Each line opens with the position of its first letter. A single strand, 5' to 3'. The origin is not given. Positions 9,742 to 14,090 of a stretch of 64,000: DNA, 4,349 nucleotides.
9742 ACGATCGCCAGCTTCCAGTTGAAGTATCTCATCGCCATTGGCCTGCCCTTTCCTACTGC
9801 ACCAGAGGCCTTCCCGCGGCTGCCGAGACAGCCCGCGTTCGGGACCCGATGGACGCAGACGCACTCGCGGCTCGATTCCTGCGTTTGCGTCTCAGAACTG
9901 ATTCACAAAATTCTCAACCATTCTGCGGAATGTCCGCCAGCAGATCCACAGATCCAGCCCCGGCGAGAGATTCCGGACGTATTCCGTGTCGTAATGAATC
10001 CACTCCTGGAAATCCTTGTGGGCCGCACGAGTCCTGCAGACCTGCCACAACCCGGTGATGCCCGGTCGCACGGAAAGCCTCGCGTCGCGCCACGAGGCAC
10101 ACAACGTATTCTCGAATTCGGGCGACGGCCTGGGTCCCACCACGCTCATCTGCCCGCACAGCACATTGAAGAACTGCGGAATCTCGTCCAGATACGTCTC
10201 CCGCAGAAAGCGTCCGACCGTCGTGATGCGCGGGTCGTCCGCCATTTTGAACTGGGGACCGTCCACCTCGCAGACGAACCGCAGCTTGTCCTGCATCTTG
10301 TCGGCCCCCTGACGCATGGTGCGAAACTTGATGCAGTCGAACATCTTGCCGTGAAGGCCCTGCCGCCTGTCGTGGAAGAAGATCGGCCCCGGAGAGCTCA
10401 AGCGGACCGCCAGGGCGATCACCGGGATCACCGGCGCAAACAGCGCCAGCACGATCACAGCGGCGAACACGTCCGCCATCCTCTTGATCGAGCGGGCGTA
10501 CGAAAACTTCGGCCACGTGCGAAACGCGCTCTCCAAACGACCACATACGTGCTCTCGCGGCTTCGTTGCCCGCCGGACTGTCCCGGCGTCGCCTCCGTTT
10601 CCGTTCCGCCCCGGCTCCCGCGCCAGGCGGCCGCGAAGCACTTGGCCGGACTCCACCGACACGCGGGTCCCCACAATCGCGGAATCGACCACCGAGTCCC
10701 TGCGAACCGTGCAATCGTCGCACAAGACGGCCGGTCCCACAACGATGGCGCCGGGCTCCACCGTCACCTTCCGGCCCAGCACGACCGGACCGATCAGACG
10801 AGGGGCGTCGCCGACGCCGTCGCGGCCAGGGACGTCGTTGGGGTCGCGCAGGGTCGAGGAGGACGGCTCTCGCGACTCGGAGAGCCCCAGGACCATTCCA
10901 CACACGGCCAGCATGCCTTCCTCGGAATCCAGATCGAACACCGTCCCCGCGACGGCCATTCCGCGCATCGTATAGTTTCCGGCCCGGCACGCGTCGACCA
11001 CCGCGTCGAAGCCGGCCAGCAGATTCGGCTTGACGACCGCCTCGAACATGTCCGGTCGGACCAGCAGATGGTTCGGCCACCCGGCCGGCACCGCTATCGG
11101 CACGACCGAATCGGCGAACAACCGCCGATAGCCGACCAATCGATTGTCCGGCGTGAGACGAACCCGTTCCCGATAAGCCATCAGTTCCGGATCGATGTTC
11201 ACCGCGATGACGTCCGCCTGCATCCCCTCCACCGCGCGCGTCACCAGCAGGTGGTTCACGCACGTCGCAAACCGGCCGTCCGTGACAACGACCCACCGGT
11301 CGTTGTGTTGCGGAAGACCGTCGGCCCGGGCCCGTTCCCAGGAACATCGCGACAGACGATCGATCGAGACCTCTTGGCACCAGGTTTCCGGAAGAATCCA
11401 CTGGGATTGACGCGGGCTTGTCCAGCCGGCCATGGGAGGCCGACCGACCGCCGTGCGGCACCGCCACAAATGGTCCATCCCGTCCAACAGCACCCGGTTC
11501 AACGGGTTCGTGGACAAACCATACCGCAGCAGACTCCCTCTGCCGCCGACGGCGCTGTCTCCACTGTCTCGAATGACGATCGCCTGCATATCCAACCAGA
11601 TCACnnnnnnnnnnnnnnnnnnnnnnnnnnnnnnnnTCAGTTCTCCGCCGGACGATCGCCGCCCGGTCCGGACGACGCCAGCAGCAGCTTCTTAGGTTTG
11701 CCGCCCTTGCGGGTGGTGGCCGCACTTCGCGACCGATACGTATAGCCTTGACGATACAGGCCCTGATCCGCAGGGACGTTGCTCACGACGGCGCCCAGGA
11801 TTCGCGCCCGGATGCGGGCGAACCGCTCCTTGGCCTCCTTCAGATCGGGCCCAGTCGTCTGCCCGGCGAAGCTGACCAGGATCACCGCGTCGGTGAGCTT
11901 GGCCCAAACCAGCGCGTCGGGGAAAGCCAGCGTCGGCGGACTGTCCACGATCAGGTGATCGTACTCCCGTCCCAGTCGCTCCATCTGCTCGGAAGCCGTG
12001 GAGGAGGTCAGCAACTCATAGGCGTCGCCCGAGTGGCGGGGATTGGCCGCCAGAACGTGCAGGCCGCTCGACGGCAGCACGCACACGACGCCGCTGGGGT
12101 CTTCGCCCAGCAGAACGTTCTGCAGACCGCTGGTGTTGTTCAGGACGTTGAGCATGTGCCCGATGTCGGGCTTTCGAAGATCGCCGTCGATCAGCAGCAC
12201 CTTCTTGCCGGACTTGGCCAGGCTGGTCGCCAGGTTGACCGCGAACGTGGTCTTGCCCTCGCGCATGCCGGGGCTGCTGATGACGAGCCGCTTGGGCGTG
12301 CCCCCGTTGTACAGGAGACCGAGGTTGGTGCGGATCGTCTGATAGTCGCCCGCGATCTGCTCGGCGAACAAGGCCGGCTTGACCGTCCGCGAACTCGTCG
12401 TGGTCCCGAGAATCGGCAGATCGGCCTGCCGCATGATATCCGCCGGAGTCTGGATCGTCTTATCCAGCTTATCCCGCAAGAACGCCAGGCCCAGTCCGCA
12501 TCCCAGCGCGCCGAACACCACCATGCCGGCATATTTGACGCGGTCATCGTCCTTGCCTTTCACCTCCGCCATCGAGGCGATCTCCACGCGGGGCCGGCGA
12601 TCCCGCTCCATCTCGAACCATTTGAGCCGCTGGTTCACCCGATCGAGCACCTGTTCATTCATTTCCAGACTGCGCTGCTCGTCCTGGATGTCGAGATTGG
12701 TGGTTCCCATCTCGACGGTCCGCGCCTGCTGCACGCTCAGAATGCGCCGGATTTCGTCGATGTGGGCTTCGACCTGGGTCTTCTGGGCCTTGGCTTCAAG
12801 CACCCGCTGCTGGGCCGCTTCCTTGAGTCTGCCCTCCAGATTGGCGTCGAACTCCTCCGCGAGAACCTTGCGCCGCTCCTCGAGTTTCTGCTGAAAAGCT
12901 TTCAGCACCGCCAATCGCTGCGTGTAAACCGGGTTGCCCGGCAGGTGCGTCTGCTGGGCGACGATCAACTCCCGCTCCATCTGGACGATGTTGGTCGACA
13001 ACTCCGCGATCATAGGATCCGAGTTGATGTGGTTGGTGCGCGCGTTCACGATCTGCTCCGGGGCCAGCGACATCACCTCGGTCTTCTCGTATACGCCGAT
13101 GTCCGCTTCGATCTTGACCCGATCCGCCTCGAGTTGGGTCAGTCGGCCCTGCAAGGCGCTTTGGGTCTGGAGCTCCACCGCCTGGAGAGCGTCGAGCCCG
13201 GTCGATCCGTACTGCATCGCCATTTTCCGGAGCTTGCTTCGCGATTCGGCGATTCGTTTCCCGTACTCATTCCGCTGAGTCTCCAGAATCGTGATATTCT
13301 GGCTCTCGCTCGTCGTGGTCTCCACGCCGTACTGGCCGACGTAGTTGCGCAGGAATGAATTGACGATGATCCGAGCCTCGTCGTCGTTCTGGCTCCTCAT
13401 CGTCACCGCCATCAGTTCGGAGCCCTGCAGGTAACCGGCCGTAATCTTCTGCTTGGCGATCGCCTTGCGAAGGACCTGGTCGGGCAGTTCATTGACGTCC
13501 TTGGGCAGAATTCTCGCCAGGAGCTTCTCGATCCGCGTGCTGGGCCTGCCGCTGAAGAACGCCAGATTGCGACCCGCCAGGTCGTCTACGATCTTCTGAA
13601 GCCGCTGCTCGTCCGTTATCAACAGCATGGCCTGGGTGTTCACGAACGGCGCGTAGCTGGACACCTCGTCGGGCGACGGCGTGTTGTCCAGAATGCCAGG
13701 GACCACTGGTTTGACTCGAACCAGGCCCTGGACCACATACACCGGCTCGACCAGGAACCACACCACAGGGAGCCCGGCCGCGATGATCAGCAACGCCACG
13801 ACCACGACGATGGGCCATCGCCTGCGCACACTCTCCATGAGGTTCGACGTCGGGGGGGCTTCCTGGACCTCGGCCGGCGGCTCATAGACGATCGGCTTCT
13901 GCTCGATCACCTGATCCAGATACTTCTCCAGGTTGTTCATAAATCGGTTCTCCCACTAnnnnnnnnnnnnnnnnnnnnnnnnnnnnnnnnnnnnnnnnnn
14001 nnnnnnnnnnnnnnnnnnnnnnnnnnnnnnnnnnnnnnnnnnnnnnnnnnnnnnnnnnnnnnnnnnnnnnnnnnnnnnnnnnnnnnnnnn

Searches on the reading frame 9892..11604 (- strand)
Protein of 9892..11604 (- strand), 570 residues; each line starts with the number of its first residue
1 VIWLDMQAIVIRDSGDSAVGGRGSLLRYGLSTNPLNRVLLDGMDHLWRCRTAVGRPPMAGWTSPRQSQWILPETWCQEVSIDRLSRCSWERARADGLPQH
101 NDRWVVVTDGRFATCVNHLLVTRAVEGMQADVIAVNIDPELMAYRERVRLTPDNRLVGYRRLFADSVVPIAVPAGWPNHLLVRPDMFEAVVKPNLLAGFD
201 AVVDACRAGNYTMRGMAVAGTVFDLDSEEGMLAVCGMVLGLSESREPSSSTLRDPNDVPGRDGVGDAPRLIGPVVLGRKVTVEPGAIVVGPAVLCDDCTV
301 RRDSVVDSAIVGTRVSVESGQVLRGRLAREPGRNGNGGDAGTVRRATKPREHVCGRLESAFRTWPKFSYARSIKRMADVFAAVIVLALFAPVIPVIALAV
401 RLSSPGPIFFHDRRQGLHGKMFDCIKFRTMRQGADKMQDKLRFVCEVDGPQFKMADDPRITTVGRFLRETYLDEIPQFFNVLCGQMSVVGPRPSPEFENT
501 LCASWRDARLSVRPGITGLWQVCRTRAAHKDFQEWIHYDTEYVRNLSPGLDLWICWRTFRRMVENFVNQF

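Call 9: search_protein_families(library=pfam, proteins=[window:9892-11604:-], max_evalue=0.001)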
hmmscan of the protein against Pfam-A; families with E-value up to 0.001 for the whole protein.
window:9892-11604:- (570 aa): 1 family
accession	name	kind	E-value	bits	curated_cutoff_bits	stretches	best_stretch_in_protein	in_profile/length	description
PF02397.22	Bac_transf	-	3.8e-60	202.9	27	1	374-563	1-178/179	Bacterial sugar transferase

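Call 11: search_protein_families(library=ncbifam, proteins=[window:9892-11604:-], max_evalue=0.001)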
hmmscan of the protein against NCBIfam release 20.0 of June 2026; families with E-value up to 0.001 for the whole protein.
window:9892-11604:- (570 aa): 13 families
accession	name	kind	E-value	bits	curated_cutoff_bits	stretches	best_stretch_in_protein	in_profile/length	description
TIGR03025.1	EPS_sugtrans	subfamily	1.7e-74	251.7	295.55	1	370-564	254-440/445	exopolysaccharide biosynthesis polyprenyl glycosylphosphotransferase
TIGR03023.1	WcaJ_sugtrans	equivalog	6.7e-64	216.8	410.75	1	368-563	257-447/453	undecaprenyl-phosphate glucose phosphotransferase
TIGR03022.1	WbaP_sugtrans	subfamily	1.1e-55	189.7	403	1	370-561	255-448/456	undecaprenyl-phosphate galactose phosphotransferase WbaP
NF052601.1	undeca_RfbP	equivalog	1.5e-54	184.8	330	1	366-563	37-236/244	undecaprenyl-phosphate galactose phosphotransferase family protein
NF041877.1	EPS_EpsZ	equivalog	3.1e-53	181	800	1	371-558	263-448/459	exopolysaccharide biosynthesis polyisoprenyl-phosphate hexose-1-phosphate transferase EpsZ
TIGR03013.1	EpsB_2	subfamily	2.7e-49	168.5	393.35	1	370-560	251-434/443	TIGR03013 family XrtA/PEP-CTERM system glycosyltransferase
NF007518.0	PRK10124.1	equivalog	5.9e-37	127.5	684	1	371-559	271-454/464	undecaprenyl-phosphate glucose phosphotransferase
NF050817.1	PolSacchBiosHfsE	equivalog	1.2e-34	119.8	750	1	371-558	269-455/467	polysaccharide biosynthesis protein HfsE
NF011751.0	PRK15204.1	equivalog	1.3e-33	116.4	907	1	370-560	276-467/476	undecaprenyl-phosphate galactose phosphotransferase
NF045514.1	glycotran_HepC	equivalog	3.6e-24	85.3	140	1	369-493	112-211/220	heterocyst development glycosyltransferase HepC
NF010935.0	PRK14355.1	equivalog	0.00037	19.2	718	1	274-325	269-320/459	bifunctional UDP-N-acetylglucosamine diphosphorylase/glucosamine-1-phosphate N-acetyltransferase GlmU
NF010938.0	PRK14358.1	equivalog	0.00081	18.1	500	0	274-343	271-334/481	bifunctional N-acetylglucosamine-1-phosphate uridyltransferase/glucosamine-1-phosphate acetyltransferase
TIGR03991.1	alt_bact_glmU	hypoth_equivalog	0.00096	18.6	225.3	0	272-315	200-244/394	UDP-N-acetylglucosamine diphosphorylase/glucosamine-1-phosphate N-acetyltransferase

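Call 34: find_homologous_proteins(query=window:9892-11589:-, max_evalue=0.00001)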
Query window:9892-11589:- (565 aa): 5443 proteins with E <= 0.00001 among 8000 candidates; the best 120 are listed.
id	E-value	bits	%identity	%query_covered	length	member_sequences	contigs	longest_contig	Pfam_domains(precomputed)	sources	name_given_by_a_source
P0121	0.0e+0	1227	93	100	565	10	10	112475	PF02397.23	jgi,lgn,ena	jgi:lipopolysaccharide/colanic/teichoic acid biosynthesis glycosyltransferase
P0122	0.0e+0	1069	82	100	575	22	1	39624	PF02397.23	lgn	-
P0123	1.3e-285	966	75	100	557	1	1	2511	PF02397.23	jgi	jgi:lipopolysaccharide/colanic/teichoic acid biosynthesis glycosyltransferase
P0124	7.0e-281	951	73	100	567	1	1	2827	PF02397.23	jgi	jgi:lipopolysaccharide/colanic/teichoic acid biosynthesis glycosyltransferase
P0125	3.4e-269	912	70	100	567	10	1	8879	PF02397.23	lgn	-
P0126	1.4e-259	880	69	100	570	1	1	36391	PF25087.2,PF02397.23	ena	-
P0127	2.7e-250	850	77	85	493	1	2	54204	PF02397.23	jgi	jgi:lipopolysaccharide/colanic/teichoic acid biosynthesis glycosyltransferase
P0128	4.2e-249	846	67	100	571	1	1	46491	PF02397.23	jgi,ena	-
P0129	7.3e-249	845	68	100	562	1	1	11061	PF25087.2,PF02397.23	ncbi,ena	-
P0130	1.4e-248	844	67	100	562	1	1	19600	PF02397.23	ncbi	-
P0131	1.2e-247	841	67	100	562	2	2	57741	PF02397.23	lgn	-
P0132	2.7e-246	837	66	100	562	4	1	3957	PF02397.23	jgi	jgi:lipopolysaccharide/colanic/teichoic acid biosynthesis glycosyltransferase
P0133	9.8e-243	825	66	100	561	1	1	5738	PF00132.31,PF02397.23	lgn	-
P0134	1.1e-241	821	67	100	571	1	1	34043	PF02397.23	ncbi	ncbi:MAG: sugar transferase [Solirubrobacterales bacterium]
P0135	2.4e-239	814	74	86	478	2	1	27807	PF25087.2,PF02397.23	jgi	-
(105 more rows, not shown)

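Call 56: predict_structure(alignment_id=A3)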
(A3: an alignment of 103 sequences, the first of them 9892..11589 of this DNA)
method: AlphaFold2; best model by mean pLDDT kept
length: 565 residues; sequences in the alignment: 103
mean_pLDDT: 69.6   pTM: 0.60
mean pLDDT of the five models: 69.6, 69.5, 67.3, 64.6, 61.8
residues with pLDDT >= 90: 130; 70-90: 204; 50-70: 84; < 50: 147
segments of 3 or more residues with pLDDT < 50: 10-17, 138-147, 149-159, 239-260, 327-359, 435-450, 487-503, 505-529
pLDDT, mean of each block of 10 residues (from residue 1): 79 50 91 91 64 73 88 79 83 72 92 80 89 68 41 42 85 93 90 93 94 89 91 69 34 38 82 92 92 93 93 88 64 29 36 39 66 81 83 81 72 62 73 49 38 69 70 79 55 37 44 36 41 56 72 69 66
secondary structure, 60 per line:
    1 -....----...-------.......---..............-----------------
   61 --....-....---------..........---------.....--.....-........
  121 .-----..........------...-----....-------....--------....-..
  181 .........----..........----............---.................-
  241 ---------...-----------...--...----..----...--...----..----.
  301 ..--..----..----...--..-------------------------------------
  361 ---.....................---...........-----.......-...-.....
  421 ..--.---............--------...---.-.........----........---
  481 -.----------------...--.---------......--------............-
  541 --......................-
elements in order: E2-5 H20-26 H30-43 E63-66 H68-71 E81-83 H84-90 E100-104 E107-111 H113-121 E127-133 E143-145 E151-154 E162-165 E174-177 H179-189 H194-203 E208-219 H223-239 E264-266 E269-271 E282-284 E287-289 E300-302 E317-319 H364-384 H388-398 E404-410 E416-422 H429-440 H457-465 H470-477 H514-519 H528-539 H543-564

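Call 62: fold_search(model_id=the predicted structure, library=pdb)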
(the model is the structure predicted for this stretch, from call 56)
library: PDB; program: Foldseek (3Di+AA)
matches with E <= 10: 728; with E <= 0.001: 267
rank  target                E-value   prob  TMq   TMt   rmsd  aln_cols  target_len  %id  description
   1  8x7s_A                1.4e-09  1.00  0.29  0.39  11.2       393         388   11  Crystal structure of tlr0611 (released 2024-11-27)
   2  8x7s_B                1.5e-09  1.00  0.32  0.43  10.6       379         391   12  Crystal structure of tlr0611 (released 2024-11-27)
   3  8x7s_C                5.9e-09  1.00  0.30  0.42  10.8       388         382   13  Crystal structure of tlr0611 (released 2024-11-27)
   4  5z0a_E                6.2e-09  1.00  0.27  0.35  12.0       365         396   12  ST0452(Y97N)-GlcNAc binding form (released 2018-10-31)
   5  7x8k_A                9.5e-09  1.00  0.28  0.40  10.8       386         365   12  Arabidopsis GDP-D-mannose pyrophosphorylase (VTC1) structure (product-bound) (released 2022-05-18)
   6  8e37_A                1.3e-08  1.00  0.25  0.67   6.6       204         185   31  Structure of Campylobacter concisus wild-type SeMet PglC (released 2023-09-06)
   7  8g1n_A                1.7e-08  1.00  0.25  0.65   6.3       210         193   30  Structure of Campylobacter concisus PglC I57M/Q175M Variant with modeled C-terminus (released 2023-05-31)
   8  5z0a_C                1.9e-08  1.00  0.26  0.34  12.1       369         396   12  ST0452(Y97N)-GlcNAc binding form (released 2018-10-31)
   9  7x8j_A                2.8e-08  1.00  0.28  0.40  10.8       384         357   11  Arabidopsis GDP-D-mannose pyrophosphorylase (VTC1) structure (unliganded) (released 2022-05-18)
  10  7d72_B                3.1e-08  1.00  0.34  0.44   9.7       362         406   11  Cryo-EM structures of human GMPPA/GMPPB complex bound to GDP-Mannose (released 2021-05-05)
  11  2ggo                  4.4e-08  1.00  0.31  0.41  10.3       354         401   12  Crystal Structure of glucose-1-phosphate thymidylyltransferase from Sulfolobus tokodaii (released 2007-03-24)
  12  5z0a_A                4.4e-08  1.00  0.26  0.34  12.0       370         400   12  ST0452(Y97N)-GlcNAc binding form (released 2018-10-31)
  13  8g1n_B                6.0e-08  1.00  0.25  0.64   6.3       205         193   31  Structure of Campylobacter concisus PglC I57M/Q175M Variant with modeled C-terminus (released 2023-05-31)
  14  2qkx                  6.0e-08  1.00  0.23  0.31  13.1       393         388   12  N-acetyl glucosamine 1-phosphate uridyltransferase from Mycobacterium tuberculosis complex with N-acetyl glucosamine 1-p (released 2008-07-15)
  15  9xur_A                6.7e-08  1.00  0.24  0.30  14.6       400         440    9  ADPG-bound ADP-Glucose Pyrophosphorylase (released 2026-04-08)
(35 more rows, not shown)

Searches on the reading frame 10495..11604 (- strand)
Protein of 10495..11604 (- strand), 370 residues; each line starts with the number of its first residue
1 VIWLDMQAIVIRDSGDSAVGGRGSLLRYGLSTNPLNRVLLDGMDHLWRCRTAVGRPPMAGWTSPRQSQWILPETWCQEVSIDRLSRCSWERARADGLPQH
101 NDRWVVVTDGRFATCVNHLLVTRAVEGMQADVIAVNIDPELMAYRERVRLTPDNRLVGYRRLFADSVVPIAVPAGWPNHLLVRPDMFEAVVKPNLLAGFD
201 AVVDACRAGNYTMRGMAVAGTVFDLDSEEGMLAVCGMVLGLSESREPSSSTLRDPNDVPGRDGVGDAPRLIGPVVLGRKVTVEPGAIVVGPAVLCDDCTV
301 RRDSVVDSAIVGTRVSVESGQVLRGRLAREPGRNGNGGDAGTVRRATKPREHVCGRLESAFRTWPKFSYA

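Call 19: search_protein_families(library=pfam, proteins=[window:10495-11604:-], max_evalue=1)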
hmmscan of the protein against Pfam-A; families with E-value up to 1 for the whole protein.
window:10495-11604:- (370 aa): 4 families
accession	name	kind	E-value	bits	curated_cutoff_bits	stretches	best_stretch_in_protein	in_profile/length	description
PF00132.30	Hexapep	-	0.0014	18.7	27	1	274-306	2-34/36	Bacterial transferase hexapeptide (six repeats)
PF25084.1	LbH_EIF2B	-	0.0033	17.9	54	1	273-323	38-87/105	EIF2B subunit epsilon LbH domain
PF24894.1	Hexapep_GlmU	-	0.0049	17.4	23.3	1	274-322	35-82/104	GlmU-like, C-terminal hexapeptide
PF25087.1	GMPPB_C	-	0.018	15.2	39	1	271-318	19-66/110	GMPPB C-terminal domain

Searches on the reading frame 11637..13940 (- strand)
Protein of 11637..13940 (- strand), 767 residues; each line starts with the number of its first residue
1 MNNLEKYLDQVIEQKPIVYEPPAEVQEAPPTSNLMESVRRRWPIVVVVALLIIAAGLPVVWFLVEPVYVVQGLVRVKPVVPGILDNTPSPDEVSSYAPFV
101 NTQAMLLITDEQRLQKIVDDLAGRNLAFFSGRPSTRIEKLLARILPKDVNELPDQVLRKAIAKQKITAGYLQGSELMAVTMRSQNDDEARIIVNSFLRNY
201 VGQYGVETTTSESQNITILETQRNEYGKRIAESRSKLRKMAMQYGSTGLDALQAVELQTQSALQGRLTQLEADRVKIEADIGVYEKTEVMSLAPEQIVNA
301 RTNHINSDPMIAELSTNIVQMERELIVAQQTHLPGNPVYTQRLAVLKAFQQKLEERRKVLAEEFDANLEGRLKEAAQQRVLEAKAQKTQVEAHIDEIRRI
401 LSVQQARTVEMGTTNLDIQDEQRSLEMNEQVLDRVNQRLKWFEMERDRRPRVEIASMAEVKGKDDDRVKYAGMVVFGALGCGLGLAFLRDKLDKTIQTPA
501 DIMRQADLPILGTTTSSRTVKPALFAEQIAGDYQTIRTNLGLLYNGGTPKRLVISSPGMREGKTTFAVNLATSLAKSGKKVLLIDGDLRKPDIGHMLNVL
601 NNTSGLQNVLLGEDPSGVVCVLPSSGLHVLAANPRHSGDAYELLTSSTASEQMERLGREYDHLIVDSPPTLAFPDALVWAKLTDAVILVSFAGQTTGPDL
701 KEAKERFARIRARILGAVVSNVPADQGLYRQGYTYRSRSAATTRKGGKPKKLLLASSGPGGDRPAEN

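Call 9: search_protein_families(library=pfam, proteins=[window:11637-13940:-], max_evalue=0.001)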
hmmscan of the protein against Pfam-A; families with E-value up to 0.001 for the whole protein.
window:11637-13940:- (767 aa): 4 families
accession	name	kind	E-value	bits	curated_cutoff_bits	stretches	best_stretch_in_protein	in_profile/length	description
PF13614.12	AAA_31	-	7.8e-12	45.9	27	1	562-673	14-131/177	AAA domain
PF10609.15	ParA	-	1.3e-08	35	27.1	1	562-721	16-173/246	NUBPL iron-transfer P-loop NTPase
PF01656.29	CbiA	-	4.9e-08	33.4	25.4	1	561-728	10-91/125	CobQ/CobB/MinD/ParA nucleotide binding domain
PF09140.17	MipZ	-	0.00092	19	20.7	0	561-668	12-108/262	ATPase MipZ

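Call 11: search_protein_families(library=ncbifam, proteins=[window:11637-13940:-], max_evalue=0.001)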
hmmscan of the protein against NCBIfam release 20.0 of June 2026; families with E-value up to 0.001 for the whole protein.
window:11637-13940:- (767 aa): 16 families
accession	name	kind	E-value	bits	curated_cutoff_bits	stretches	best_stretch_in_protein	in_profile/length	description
TIGR01007.1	eps_fam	subfamily_domain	1.2e-34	119.7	108.05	1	533-731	3-199/204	polysaccharide biosynthesis tyrosine autokinase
TIGR03018.1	pepcterm_TyrKin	hypoth_equivalog_domain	2e-24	86.1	230.65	1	524-707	6-196/207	XrtA-associated tyrosine autokinase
TIGR03029.1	EpsG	equivalog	5.4e-24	84.8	313.8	1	533-720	87-273/274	chain length determinant protein tyrosine kinase EpsG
NF007350.0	PRK09841.1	equivalog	2.1e-22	79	1248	1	534-739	516-721/726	tyrosine-protein kinase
NF008568.0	PRK11519.1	equivalog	2.6e-18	65.6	1068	1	552-733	529-710/720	tyrosine-protein kinase Wzc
TIGR01005.1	eps_transp_fam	subfamily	7.3e-18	64.1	411.7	1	545-727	542-723/754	exopolysaccharide transport protein family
TIGR01969.1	minD_arch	subfamily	3.7e-10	39.4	201.75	1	561-725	12-173/251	cell division ATPase MinD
NF041546.1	ParA_partition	equivalog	7.1e-09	35.5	180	1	562-587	12-37/203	ParA family partition ATPase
NF041136.1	MrpORP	equivalog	6.6e-07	28.9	450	1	560-605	16-61/365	iron-sulfur cluster carrier protein MrpORP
TIGR03007.1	pepcterm_ChnLen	equivalog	2.1e-06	26.3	278.85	1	164-517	111-463/498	XrtA system polysaccharide chain length determinant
NF047398.1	AAA_KGGVGR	domain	3e-06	27.7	90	1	562-613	15-68/190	KGGVGR-motif variant AAA ATPase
TIGR01968.1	minD_bact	equivalog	1.3e-05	24.7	212.9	1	553-669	5-121/261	septum site-determining protein MinD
TIGR03017.1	EpsF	equivalog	2.4e-05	23.2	422.75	1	172-513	129-442/444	chain length determinant protein EpsF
TIGR01006.1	polys_exp_MPA1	subfamily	2.5e-05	23.8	296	0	33-121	12-97/226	CspC family polysaccharide chain length determinant protein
NF008669.0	PRK11670.1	equivalog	4.6e-05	22.5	348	1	553-601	111-159/369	iron-sulfur cluster carrier protein ApbC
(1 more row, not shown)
